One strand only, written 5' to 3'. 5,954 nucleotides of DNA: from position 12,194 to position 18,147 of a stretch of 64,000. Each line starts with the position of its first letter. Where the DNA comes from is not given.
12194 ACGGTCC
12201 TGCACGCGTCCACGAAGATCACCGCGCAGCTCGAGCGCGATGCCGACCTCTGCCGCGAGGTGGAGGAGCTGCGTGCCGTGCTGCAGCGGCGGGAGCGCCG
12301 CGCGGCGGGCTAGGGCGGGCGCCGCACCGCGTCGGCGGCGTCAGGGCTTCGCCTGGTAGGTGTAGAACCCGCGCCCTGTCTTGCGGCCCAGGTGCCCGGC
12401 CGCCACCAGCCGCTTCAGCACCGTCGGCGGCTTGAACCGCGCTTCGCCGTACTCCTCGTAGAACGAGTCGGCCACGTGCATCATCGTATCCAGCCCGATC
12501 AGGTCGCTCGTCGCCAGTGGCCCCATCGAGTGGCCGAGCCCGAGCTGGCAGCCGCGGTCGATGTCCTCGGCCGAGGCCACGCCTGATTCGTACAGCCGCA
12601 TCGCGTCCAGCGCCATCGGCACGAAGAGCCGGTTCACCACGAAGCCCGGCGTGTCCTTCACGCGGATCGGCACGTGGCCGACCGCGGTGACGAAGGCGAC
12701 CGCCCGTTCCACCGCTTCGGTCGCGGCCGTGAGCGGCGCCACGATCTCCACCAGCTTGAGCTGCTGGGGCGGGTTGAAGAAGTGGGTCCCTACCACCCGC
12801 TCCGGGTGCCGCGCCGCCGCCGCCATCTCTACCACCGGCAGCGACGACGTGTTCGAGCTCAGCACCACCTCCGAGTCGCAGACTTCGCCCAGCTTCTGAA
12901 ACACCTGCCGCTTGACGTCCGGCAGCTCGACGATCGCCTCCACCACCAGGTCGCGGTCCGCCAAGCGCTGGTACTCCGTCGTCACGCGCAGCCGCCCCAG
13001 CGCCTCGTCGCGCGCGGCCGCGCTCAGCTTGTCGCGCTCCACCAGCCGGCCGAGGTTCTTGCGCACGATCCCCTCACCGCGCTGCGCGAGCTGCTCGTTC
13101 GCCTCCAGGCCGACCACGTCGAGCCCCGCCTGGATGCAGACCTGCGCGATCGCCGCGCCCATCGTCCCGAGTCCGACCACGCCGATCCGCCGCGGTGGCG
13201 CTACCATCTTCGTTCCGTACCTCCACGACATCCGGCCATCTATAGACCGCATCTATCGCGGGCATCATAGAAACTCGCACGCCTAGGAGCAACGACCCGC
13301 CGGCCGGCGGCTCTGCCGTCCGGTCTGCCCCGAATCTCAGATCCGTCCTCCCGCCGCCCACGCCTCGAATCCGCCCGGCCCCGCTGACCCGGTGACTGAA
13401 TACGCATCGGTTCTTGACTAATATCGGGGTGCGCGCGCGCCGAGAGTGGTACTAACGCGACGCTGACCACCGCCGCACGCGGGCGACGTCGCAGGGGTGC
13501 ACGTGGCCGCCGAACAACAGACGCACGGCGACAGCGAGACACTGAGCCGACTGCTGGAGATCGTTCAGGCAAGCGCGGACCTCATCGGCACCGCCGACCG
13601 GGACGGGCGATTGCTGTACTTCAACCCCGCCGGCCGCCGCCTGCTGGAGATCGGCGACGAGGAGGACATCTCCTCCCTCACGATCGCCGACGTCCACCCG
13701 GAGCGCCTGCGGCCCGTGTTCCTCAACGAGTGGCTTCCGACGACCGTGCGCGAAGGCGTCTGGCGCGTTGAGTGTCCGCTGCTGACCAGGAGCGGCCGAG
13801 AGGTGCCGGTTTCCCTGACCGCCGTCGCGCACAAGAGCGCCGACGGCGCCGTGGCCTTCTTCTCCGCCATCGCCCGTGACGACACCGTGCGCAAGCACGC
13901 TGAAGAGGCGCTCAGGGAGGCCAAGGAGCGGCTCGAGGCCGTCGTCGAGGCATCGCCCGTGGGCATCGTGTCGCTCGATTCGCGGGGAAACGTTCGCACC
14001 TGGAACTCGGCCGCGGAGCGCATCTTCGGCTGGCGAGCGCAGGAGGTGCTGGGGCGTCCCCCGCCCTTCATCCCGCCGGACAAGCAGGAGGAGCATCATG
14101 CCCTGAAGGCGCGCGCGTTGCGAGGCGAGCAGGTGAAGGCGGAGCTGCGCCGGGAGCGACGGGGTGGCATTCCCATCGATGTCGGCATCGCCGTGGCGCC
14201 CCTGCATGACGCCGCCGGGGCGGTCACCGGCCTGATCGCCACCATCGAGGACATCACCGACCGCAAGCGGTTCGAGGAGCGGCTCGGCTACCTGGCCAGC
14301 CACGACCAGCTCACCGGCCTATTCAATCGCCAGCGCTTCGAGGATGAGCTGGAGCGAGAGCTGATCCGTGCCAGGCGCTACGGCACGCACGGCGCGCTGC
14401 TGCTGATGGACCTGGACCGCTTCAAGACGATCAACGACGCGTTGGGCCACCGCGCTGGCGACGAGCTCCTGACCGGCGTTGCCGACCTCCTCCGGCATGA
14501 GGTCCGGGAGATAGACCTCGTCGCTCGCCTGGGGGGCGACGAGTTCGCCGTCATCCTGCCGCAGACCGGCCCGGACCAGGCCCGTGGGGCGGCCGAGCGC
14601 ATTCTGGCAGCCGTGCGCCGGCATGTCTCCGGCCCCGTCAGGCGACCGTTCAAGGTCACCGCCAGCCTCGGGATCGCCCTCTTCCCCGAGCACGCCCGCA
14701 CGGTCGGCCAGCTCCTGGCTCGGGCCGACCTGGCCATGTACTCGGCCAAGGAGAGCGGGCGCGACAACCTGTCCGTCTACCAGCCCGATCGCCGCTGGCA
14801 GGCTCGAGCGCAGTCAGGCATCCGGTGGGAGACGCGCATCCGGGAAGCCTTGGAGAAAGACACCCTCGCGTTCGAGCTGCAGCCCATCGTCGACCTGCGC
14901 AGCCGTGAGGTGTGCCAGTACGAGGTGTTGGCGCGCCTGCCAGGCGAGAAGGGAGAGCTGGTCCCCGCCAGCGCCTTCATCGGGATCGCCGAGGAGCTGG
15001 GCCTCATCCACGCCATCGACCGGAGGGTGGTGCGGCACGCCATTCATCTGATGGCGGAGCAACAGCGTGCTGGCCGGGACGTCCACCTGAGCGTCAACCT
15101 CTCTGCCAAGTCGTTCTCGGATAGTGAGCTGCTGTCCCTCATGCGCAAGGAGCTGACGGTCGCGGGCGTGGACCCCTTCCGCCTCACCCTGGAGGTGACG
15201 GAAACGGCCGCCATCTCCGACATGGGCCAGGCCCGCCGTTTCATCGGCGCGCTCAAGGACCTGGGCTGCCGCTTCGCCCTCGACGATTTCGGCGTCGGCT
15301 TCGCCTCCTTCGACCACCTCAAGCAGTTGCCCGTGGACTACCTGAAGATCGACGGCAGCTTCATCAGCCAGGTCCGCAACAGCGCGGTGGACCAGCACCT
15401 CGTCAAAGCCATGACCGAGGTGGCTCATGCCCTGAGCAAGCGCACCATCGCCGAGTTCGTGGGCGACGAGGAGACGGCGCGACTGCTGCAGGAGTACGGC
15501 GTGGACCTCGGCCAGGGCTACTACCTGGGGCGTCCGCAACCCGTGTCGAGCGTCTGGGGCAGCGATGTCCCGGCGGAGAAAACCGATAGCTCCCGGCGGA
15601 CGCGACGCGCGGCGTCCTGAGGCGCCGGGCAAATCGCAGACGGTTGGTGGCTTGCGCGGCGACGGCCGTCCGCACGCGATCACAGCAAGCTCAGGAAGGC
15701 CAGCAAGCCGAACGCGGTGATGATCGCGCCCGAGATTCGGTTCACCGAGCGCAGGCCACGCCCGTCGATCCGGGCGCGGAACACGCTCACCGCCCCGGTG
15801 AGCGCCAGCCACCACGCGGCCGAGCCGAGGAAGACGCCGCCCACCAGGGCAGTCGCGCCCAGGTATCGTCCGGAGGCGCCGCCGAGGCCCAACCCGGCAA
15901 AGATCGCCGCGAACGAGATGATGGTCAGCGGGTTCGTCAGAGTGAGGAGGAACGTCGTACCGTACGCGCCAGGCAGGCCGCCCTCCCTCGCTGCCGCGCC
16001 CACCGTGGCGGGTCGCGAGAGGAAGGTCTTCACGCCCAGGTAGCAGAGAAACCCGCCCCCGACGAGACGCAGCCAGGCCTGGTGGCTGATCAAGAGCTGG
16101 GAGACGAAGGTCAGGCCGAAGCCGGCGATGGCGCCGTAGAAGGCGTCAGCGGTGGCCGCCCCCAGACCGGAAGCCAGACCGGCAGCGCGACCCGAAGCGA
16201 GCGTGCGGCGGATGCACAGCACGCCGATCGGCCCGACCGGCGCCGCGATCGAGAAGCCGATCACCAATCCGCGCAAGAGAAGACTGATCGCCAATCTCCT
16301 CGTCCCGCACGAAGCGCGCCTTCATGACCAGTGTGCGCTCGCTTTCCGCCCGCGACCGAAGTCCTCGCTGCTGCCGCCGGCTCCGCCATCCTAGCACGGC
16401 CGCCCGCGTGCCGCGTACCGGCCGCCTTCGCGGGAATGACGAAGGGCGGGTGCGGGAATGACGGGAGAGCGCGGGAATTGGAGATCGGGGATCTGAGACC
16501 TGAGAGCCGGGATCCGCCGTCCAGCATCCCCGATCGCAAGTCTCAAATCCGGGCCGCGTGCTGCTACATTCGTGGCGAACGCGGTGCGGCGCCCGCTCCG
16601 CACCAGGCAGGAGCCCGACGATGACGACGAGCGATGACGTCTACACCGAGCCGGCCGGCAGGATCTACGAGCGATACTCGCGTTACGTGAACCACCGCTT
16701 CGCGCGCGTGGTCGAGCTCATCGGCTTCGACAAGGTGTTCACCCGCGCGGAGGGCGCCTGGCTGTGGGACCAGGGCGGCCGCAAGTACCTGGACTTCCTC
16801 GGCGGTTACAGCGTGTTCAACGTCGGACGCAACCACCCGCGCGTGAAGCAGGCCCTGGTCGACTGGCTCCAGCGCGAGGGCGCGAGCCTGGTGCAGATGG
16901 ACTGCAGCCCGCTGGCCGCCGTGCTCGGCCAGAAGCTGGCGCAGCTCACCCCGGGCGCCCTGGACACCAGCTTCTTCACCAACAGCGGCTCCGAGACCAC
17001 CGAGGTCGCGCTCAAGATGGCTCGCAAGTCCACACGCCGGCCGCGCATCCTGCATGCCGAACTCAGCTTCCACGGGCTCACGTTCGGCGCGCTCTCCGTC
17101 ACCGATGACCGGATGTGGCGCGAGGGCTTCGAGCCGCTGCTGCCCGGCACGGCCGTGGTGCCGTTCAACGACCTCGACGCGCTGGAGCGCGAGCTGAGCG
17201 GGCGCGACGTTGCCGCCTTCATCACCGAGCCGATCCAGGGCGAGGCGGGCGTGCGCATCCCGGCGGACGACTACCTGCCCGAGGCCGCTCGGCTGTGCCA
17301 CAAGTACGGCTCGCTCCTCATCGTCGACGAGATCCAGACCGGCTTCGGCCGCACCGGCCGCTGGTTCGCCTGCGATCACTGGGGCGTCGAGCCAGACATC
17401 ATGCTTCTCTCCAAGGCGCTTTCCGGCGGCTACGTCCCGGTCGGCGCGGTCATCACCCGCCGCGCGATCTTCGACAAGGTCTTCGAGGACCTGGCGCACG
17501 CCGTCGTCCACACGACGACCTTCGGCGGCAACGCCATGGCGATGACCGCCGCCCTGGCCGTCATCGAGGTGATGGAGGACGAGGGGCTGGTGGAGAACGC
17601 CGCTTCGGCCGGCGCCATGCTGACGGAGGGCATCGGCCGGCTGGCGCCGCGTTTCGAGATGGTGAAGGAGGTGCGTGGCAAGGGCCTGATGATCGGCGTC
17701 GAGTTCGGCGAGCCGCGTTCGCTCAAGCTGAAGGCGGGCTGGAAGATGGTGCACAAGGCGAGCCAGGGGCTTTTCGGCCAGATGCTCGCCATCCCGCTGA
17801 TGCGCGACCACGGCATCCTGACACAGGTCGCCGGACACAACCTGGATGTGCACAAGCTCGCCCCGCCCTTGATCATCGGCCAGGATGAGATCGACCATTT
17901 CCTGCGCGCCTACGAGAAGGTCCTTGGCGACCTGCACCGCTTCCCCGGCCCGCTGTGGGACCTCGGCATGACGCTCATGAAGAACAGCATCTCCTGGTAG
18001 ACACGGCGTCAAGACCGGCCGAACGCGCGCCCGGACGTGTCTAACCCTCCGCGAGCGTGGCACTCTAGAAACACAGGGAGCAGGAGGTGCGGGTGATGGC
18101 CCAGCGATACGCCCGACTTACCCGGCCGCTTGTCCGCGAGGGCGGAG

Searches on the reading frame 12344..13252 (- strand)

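Call 36: search_protein_families(library=pfam, proteins=[window:12344-13252:-], max_evalue=0.001)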
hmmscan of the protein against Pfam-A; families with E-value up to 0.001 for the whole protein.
window:12344-13252:- (303 aa): 3 families
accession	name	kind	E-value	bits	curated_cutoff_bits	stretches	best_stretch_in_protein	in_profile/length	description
PF02737.24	3HCDH_N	-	5e-56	189.9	22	1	23-201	2-180/180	3-hydroxyacyl-CoA dehydrogenase, NAD binding domain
PF00725.27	3HCDH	-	7.8e-34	116.5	22.1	1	203-299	1-97/97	3-hydroxyacyl-CoA dehydrogenase, C-terminal domain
PF03446.21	NAD_binding_2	-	0.00017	22.1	21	1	22-57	1-36/161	NAD binding domain of 6-phosphogluconate dehydrogenase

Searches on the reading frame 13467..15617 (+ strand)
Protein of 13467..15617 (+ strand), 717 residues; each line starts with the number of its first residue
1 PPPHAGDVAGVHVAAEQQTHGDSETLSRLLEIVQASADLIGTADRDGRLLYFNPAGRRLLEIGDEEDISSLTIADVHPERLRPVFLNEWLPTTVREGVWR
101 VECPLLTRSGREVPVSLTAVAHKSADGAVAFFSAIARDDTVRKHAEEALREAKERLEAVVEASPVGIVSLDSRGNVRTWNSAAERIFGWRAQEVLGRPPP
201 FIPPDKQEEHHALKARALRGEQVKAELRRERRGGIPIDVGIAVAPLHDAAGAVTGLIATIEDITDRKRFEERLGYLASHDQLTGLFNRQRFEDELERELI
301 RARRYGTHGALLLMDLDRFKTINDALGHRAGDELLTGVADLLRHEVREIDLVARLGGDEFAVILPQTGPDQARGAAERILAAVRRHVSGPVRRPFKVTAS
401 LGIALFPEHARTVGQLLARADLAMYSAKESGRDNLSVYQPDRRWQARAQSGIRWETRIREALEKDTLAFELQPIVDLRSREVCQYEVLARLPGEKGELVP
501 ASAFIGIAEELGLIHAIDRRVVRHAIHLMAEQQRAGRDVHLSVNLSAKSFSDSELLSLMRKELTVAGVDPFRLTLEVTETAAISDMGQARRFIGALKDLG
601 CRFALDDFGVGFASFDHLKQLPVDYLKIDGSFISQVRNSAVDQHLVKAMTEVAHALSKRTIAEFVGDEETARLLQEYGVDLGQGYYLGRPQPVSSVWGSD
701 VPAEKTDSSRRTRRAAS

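Call 37: search_protein_families(library=pfam, proteins=[window:13467-15617:+], max_evalue=0.001)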
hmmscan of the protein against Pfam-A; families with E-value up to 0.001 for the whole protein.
window:13467-15617:+ (717 aa): 8 families
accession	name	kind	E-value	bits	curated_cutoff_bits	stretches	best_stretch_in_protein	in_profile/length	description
PF00563.25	EAL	-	1.2e-69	234.7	31.3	1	457-690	3-236/236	EAL domain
PF00990.26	GGDEF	-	4.2e-48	163.6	23.8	1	277-433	1-160/161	Diguanylate cyclase, GGDEF domain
PF00989.32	PAS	-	3.6e-30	104.7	22.6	2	154-263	1-113/113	PAS fold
PF08448.16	PAS_4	-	1.3e-26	93.4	23.1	2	160-268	1-110/110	PAS fold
PF13426.13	PAS_9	-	8.1e-18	65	27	2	164-265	1-103/103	PAS domain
PF13188.13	PAS_8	-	1.9e-13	50.2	21.8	1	154-205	1-53/65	PAS domain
PF13596.12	PAS_10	-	2.9e-07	31.5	22.1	1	157-264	2-106/106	PAS domain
PF08447.18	PAS_3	-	3.5e-06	27.6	25.6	0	178-259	3-88/89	PAS fold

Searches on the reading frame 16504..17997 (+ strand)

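Call 37: search_protein_families(library=pfam, proteins=[window:16504-17997:+], max_evalue=0.001)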
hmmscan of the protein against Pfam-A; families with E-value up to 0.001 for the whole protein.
window:16504-17997:+ (498 aa): 1 family
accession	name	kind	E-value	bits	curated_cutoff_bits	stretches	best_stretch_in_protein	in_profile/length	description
PF00202.27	Aminotran_3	-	4.6e-103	345.5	30.5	1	78-474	12-403/403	Aminotransferase class-III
